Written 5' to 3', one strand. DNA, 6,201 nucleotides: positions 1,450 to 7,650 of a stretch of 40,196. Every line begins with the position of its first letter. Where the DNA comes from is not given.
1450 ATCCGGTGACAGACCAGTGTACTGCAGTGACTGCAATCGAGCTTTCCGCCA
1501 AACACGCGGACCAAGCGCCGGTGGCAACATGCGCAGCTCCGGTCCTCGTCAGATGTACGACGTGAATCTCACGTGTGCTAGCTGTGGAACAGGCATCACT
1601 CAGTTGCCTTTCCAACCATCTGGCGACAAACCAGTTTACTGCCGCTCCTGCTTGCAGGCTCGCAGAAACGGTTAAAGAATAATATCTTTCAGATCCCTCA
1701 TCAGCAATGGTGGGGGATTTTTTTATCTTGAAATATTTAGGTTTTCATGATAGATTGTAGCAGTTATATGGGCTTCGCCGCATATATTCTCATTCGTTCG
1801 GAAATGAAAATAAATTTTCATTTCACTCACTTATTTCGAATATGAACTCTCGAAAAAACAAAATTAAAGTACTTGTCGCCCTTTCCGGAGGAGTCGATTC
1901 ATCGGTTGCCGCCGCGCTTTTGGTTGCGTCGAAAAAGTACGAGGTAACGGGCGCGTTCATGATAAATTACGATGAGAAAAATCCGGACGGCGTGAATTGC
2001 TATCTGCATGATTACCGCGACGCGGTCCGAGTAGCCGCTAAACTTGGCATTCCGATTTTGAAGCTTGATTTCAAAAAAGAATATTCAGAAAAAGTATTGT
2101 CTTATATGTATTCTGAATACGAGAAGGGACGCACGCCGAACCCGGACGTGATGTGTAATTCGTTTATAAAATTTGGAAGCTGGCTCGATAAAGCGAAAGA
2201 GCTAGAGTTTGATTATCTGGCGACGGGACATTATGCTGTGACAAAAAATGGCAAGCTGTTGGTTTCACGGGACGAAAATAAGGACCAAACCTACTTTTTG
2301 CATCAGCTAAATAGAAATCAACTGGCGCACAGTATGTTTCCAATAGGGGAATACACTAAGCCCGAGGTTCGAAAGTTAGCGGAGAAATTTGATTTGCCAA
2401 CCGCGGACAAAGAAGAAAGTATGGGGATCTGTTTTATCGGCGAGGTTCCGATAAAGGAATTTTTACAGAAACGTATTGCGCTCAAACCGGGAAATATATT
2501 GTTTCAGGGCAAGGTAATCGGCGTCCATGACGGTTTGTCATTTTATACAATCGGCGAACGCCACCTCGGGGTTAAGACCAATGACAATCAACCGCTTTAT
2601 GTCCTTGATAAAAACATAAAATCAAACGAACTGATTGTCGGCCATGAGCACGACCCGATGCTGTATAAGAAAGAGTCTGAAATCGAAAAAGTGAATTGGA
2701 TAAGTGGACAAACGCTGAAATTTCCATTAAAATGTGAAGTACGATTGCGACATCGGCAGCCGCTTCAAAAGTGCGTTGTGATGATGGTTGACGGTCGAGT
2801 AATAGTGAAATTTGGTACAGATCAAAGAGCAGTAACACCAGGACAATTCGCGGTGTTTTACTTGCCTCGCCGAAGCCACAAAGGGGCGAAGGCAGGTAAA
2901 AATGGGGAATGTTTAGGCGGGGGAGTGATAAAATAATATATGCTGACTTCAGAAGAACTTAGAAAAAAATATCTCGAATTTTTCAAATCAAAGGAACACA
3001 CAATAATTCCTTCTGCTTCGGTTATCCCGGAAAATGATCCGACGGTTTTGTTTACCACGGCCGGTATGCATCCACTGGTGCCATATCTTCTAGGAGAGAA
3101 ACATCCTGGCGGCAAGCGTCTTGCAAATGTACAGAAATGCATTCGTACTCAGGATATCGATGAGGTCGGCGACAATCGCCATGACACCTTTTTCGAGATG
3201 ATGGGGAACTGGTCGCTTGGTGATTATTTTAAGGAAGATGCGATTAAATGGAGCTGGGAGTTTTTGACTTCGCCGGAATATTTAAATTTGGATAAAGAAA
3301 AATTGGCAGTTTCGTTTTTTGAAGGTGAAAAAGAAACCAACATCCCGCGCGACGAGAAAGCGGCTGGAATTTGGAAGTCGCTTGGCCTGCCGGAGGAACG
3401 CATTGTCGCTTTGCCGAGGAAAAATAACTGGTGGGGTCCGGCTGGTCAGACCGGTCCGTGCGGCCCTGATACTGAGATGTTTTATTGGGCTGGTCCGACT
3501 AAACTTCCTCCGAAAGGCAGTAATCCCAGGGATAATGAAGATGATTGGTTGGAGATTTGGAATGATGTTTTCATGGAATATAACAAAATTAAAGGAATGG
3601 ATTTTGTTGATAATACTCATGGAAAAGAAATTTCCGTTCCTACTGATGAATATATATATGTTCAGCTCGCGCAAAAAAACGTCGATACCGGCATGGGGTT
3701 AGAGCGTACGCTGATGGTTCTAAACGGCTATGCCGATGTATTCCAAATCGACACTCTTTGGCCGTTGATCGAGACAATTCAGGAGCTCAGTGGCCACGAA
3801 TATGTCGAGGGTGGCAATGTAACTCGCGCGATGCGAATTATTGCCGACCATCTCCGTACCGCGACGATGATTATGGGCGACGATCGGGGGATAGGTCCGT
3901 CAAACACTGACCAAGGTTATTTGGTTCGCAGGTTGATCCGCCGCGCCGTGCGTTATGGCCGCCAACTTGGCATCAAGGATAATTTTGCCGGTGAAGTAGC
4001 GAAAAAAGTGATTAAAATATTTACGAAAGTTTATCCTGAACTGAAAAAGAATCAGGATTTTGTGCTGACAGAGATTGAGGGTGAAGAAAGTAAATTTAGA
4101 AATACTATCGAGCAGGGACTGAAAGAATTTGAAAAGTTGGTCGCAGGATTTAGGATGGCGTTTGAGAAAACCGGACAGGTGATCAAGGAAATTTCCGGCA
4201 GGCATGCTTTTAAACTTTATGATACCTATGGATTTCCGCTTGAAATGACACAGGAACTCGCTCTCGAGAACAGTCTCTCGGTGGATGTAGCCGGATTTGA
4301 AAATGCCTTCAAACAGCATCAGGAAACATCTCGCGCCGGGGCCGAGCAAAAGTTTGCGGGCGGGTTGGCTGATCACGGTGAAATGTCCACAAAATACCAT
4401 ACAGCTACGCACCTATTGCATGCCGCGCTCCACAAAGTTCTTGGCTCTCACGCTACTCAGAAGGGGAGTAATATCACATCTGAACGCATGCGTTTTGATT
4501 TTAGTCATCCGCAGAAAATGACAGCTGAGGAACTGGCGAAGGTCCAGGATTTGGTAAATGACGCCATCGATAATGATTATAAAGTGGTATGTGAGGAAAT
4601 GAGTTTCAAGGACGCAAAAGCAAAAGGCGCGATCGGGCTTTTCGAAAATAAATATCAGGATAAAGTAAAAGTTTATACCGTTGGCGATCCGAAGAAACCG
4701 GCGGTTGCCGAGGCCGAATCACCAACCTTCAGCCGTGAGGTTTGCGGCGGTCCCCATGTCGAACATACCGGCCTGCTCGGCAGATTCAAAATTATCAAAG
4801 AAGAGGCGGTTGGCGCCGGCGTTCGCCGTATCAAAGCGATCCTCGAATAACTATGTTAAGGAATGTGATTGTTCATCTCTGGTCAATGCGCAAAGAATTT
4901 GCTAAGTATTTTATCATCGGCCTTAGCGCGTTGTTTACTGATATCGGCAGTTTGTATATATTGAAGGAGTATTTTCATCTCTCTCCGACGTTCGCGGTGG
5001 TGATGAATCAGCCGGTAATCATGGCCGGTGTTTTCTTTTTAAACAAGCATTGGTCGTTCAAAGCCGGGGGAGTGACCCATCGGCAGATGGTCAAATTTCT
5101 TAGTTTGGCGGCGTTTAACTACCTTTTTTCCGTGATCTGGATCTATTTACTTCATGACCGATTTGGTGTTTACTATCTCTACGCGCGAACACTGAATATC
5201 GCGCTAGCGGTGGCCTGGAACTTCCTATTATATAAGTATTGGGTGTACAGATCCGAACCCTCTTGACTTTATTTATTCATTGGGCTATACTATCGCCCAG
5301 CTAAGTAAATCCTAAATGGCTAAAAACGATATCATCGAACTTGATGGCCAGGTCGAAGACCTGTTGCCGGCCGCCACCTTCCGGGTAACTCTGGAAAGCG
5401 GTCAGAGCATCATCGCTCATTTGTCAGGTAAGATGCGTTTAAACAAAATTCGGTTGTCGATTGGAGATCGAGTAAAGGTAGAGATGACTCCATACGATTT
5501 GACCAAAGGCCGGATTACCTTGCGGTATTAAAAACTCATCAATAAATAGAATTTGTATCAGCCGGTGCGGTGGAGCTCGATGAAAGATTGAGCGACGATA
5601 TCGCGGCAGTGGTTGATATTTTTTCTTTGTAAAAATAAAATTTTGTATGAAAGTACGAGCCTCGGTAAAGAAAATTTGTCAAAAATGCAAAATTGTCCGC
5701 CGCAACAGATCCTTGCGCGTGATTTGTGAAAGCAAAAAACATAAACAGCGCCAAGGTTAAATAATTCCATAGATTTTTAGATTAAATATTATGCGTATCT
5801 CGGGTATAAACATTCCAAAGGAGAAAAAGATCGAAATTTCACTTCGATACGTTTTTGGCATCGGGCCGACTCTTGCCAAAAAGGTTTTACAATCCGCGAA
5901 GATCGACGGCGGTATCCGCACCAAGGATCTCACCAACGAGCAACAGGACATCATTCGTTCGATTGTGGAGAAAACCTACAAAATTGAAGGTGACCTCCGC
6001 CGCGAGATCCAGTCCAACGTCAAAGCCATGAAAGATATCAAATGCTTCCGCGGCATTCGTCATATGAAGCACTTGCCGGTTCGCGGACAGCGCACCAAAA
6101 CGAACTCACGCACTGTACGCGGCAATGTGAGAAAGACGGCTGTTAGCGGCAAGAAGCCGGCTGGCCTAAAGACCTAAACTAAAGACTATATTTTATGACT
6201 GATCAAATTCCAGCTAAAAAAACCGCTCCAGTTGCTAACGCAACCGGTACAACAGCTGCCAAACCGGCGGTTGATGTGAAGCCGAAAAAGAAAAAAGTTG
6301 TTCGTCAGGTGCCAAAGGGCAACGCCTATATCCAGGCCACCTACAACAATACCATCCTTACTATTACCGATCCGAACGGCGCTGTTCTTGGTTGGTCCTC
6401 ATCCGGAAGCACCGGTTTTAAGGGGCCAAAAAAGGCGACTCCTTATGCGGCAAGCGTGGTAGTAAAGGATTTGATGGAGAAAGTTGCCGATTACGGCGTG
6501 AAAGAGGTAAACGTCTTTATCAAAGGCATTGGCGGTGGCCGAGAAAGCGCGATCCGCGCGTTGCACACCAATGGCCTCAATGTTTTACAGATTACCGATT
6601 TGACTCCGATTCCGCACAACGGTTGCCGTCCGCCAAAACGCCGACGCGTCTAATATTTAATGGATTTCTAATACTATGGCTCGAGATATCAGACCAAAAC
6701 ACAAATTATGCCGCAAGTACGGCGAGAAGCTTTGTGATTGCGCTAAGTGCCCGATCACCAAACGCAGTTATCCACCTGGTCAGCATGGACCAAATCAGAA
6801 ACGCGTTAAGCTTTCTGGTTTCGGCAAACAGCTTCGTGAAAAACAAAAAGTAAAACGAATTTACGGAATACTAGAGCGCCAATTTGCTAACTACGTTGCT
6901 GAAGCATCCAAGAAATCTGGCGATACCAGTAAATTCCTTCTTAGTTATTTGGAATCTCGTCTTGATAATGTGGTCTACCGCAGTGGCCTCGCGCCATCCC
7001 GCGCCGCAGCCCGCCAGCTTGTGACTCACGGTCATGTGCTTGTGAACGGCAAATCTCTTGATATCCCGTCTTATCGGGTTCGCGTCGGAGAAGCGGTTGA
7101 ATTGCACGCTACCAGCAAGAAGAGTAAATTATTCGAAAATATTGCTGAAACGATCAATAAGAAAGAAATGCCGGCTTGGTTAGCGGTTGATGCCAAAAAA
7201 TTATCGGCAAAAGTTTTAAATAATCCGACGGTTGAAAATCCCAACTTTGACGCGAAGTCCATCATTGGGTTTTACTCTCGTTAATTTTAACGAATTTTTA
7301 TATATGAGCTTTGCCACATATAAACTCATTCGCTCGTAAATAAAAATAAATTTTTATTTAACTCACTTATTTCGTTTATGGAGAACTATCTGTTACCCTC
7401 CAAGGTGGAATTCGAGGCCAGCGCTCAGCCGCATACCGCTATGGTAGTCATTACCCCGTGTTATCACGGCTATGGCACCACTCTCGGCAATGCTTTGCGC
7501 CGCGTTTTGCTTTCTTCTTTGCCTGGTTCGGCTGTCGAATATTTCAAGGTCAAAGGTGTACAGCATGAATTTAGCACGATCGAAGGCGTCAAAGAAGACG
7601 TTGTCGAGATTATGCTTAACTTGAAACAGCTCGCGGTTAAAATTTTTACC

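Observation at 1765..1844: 80-nt leader element present twice, each copy ending on a start codon, with compensatory hairpin changes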

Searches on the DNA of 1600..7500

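Call 24: search_rna_families(source=window, start=1600, end=7500, threshold=evalue, max_evalue=10)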
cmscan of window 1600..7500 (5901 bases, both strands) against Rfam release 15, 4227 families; matches with E-value up to 10: 6.
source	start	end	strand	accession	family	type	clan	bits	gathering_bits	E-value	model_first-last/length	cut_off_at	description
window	4998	5146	+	RF01237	snR161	Gene; snRNA; snoRNA; HACA-box;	CL00036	33.2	50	0.0051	1-165/165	no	Small nucleolar RNA snR161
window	1656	1729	+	RF02371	PyrG_leader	Cis-reg; leader;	-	29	65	0.85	1-78/78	no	PyrG leader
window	3585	3650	+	RF01211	SNORD124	Gene; snRNA; snoRNA; CD-box;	-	23.7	40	1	1-104/104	no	Small nucleolar RNA SNORD124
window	3570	3688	+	RF00614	SNORA11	Gene; snRNA; snoRNA; HACA-box;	-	17.4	36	5.2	1-129/129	no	Small nucleolar RNA SNORA11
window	1690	1835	-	RF01822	RsaJ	Gene; sRNA;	-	14.9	100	4.4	1-287/287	no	RNA Staph. aureus A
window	5789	5820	+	RF00140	Alpha_RBS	Cis-reg;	-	14.9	38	5.5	1-110/110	no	Alpha operon ribosome binding site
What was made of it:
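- On Any Rfam 15 family: Nothing overlapped either copy at E<=10, apart from a 14.9-bit RsaJ match on the opposite strand (gathering score 100; call 24).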
